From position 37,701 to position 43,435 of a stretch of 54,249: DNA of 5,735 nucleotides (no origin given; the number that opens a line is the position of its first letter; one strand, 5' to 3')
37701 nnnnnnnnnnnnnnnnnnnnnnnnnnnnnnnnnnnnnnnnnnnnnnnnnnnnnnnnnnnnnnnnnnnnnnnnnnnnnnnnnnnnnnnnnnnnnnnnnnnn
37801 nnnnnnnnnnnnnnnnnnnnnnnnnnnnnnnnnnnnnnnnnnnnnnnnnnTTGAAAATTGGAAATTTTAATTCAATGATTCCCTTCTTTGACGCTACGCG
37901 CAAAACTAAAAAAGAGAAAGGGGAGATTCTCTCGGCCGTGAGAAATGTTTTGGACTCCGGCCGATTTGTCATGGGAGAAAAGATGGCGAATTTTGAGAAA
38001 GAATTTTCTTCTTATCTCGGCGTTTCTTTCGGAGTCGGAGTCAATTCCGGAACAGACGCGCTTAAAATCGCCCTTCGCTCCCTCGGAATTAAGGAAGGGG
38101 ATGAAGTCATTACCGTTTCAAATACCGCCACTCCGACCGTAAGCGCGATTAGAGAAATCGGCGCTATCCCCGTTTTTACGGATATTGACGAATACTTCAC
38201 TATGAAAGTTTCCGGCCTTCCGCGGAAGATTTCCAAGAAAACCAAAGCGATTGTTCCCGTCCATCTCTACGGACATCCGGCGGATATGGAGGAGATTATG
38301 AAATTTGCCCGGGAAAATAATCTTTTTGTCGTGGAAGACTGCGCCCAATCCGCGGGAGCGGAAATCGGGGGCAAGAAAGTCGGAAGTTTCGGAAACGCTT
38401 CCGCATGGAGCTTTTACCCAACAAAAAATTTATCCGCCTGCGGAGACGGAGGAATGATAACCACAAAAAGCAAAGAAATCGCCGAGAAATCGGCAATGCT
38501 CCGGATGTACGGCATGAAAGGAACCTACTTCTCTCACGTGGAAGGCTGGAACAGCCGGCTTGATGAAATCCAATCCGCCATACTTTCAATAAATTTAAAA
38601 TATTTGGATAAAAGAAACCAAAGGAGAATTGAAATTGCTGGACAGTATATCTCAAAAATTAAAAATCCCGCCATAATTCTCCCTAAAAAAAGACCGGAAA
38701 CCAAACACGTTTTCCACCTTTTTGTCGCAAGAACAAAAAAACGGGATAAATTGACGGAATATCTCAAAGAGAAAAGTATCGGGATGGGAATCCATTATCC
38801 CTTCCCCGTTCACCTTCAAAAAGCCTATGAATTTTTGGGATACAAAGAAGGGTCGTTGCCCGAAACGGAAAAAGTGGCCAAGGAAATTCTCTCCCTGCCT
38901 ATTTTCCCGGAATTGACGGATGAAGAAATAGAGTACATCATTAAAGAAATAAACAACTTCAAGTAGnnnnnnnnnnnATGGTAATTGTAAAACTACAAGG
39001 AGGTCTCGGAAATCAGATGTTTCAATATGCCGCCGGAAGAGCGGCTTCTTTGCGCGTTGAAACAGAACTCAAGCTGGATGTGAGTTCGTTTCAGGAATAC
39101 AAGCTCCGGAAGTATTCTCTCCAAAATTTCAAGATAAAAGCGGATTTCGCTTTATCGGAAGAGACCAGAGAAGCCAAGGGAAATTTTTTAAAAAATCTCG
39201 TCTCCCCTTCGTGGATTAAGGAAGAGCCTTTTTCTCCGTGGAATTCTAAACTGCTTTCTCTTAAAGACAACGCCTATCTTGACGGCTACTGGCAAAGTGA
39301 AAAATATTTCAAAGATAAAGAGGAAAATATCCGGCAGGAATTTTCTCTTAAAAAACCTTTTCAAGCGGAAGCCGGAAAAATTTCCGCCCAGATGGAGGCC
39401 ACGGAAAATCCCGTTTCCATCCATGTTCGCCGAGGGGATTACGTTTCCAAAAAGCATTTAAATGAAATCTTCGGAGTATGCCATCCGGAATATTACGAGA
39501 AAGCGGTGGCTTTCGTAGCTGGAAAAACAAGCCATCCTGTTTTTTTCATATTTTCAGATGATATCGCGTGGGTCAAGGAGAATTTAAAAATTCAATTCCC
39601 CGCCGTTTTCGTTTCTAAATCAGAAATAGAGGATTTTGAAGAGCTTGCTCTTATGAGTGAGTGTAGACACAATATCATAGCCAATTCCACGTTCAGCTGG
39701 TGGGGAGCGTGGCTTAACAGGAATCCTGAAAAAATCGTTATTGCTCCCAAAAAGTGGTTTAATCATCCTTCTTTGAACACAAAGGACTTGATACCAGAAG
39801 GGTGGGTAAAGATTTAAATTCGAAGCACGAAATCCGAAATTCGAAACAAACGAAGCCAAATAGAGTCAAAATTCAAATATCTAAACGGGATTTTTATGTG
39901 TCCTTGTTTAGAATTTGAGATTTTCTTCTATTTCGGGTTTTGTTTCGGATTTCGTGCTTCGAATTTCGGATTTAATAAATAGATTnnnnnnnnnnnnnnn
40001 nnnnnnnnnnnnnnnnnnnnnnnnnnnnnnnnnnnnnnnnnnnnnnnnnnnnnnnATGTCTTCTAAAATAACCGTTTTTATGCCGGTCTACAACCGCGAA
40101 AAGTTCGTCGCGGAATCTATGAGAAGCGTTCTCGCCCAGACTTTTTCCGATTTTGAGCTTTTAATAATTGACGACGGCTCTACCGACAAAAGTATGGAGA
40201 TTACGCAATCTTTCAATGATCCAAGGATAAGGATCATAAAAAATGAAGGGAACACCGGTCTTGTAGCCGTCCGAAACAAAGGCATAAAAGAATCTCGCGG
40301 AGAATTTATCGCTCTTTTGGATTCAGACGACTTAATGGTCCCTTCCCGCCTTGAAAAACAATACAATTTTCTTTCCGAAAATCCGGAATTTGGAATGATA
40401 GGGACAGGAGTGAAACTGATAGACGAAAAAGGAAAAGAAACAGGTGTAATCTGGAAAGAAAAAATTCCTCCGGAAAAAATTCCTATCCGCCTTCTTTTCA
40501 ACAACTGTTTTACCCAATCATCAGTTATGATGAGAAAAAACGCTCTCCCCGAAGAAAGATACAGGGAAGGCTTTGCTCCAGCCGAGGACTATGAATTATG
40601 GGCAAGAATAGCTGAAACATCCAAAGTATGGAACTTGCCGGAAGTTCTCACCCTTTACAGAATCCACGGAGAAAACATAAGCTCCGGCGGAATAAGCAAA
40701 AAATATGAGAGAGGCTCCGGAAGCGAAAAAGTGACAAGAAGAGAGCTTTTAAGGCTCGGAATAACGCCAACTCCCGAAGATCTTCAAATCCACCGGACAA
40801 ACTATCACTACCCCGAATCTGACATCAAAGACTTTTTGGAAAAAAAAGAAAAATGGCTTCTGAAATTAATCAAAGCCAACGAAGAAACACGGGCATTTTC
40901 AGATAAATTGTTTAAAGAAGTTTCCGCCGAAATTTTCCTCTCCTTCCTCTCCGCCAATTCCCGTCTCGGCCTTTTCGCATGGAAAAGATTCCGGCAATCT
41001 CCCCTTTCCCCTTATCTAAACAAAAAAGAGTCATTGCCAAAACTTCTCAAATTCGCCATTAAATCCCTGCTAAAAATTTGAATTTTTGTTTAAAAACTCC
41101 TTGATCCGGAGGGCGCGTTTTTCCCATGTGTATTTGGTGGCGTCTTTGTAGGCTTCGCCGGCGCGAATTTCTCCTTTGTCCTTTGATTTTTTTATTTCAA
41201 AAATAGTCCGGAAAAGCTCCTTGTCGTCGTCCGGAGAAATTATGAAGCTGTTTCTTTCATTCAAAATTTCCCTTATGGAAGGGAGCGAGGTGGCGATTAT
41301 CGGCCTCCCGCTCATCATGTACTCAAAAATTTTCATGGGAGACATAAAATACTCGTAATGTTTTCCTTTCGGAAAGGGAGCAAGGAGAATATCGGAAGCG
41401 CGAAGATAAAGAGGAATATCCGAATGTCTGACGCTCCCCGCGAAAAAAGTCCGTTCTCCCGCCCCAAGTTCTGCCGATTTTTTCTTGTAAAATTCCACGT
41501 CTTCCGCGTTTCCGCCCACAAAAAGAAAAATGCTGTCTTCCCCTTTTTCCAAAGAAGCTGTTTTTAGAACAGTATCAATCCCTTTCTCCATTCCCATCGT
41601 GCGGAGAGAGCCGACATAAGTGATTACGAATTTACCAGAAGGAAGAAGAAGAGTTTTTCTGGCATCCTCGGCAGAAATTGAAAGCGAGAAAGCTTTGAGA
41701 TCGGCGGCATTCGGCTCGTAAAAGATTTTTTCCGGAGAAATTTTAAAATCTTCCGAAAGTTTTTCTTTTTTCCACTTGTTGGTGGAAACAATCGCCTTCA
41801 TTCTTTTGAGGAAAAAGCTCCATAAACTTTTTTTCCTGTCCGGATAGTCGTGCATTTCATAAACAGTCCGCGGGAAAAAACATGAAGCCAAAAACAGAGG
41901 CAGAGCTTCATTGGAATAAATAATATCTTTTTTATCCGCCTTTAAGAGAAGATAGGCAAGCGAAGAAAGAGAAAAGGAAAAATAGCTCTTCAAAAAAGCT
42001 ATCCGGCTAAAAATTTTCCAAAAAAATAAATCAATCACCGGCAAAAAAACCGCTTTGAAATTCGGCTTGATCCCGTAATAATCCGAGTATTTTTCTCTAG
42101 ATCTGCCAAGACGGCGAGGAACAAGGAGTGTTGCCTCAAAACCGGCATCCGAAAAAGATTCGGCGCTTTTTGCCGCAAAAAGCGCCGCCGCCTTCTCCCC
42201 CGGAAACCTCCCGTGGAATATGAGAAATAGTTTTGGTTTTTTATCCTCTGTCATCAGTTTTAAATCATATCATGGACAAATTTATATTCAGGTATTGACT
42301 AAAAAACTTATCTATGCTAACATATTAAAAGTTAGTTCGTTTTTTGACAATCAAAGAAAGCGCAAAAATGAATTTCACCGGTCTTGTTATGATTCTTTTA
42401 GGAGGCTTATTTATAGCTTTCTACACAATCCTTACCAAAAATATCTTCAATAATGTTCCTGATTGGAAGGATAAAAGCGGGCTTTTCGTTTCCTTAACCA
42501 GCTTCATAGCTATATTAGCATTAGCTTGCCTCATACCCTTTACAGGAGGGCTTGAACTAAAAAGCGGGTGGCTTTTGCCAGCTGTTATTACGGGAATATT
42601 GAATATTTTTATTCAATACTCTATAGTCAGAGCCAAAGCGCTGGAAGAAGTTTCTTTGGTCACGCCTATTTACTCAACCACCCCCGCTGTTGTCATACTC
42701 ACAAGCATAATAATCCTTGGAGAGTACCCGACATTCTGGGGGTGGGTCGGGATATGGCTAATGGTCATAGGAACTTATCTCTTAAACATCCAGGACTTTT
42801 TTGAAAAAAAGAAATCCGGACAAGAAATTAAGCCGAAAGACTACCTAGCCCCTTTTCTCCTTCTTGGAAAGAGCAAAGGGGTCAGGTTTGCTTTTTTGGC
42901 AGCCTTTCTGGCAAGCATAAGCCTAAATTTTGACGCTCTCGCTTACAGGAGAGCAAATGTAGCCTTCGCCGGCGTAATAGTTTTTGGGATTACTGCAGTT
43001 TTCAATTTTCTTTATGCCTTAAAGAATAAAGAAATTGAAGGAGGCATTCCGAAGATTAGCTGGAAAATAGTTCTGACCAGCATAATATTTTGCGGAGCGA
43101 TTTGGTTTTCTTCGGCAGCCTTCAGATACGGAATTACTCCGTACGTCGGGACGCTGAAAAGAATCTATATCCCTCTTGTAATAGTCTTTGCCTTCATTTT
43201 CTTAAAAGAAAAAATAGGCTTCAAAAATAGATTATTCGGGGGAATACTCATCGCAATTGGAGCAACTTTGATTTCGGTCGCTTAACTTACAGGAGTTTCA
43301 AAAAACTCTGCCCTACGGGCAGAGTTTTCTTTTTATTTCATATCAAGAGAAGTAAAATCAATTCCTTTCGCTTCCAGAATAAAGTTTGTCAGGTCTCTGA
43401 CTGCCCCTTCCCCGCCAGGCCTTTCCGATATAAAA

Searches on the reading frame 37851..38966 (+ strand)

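Call 11: search_protein_families(library=pfam, proteins=[window:37851-38966:+])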
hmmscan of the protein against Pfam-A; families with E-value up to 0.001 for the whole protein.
window:37851-38966:+ (371 aa): 2 families
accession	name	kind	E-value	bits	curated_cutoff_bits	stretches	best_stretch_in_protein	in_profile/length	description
PF01041.23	DegT_DnrJ_EryC1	-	8.5e-111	371.1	19.8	1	22-367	3-359/360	DegT/DnrJ/EryC1/StrS aminotransferase family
PF00266.25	Aminotran_5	-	1.5e-06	27.9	21.5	1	64-169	67-181/371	Aminotransferase class-V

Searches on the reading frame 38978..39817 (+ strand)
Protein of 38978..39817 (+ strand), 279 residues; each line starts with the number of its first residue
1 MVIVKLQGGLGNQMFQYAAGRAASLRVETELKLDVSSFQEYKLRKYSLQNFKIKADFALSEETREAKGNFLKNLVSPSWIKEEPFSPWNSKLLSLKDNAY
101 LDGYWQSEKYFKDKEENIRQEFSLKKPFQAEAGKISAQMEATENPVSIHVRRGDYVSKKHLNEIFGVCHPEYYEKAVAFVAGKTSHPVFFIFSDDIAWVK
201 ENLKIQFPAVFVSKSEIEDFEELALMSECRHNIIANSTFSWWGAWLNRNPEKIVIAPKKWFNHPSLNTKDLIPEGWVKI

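Call 11: search_protein_families(library=pfam, proteins=[window:38978-39817:+])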
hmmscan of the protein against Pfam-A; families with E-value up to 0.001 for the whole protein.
window:38978-39817:+ (279 aa): 1 family
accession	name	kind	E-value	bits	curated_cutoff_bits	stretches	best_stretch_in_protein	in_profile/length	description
PF01531.22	Glyco_transf_11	-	2.3e-37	129.3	23.9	1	4-278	35-296/298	Glycosyl transferase family 11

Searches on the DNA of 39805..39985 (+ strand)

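Call 51: search_dna_similar(query=window:39805-39985:+, collection=plasmids, mode=distant, max_evalue=0.001, max_rows=15)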
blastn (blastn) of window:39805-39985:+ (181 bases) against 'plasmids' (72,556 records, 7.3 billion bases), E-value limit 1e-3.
No match.

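Call 52: search_dna_similar(query=window:39805-39985:+, collection=phages, mode=distant, max_evalue=0.001, max_rows=15)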
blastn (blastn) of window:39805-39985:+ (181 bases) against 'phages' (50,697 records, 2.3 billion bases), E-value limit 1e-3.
No match.
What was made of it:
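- Tried and rejected: BLAST of E4 against plasmid and phage records found no match (calls 51, 52).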

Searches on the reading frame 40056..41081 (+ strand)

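Call 11: search_protein_families(library=pfam, proteins=[window:40056-41081:+])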
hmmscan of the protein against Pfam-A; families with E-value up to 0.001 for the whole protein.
window:40056-41081:+ (341 aa): 3 families
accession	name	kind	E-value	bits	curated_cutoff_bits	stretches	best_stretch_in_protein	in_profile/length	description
PF00535.33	Glycos_transf_2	-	7.5e-35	120.8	23.3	1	6-155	1-153/168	Glycosyl transferase family 2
PF10111.15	Glyco_tranf_2_2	-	4.7e-16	59.5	27.3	1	6-209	1-223/276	Glycosyltransferase like family 2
PF13641.12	Glyco_tranf_2_3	-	2e-12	48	27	1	5-185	3-194/230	Glycosyltransferase like family 2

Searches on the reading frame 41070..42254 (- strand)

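Call 11: search_protein_families(library=pfam, proteins=[window:41070-42254:-])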
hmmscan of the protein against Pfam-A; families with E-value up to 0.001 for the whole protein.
window:41070-42254:- (394 aa): 4 families
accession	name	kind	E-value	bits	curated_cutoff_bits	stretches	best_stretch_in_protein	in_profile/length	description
PF13692.12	Glyco_trans_1_4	-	6.2e-19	69.1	27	1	209-352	2-137/142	Glycosyl transferases group 1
PF00534.26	Glycos_transf_1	-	1.1e-18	67.8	26.4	1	196-360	3-161/172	Glycosyl transferases group 1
PF13439.12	Glyco_transf_4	-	2.8e-05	24.6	28.5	1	31-186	12-168/170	Glycosyltransferase Family 4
PF13524.12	Glyco_trans_1_2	-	0.00014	22.3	25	1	268-384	28-142/144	Glycosyl transferase-like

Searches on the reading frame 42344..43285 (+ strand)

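Call 58: search_protein_families(library=pfam, proteins=[window:42344-43285:+], max_evalue=0.0001)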
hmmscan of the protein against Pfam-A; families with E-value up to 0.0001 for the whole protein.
window:42344-43285:+ (313 aa): 1 family
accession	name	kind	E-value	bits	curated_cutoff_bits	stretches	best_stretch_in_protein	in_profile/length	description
PF00892.27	EamA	-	3.2e-20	73.2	28.2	2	12-148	2-134/135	EamA-like transporter family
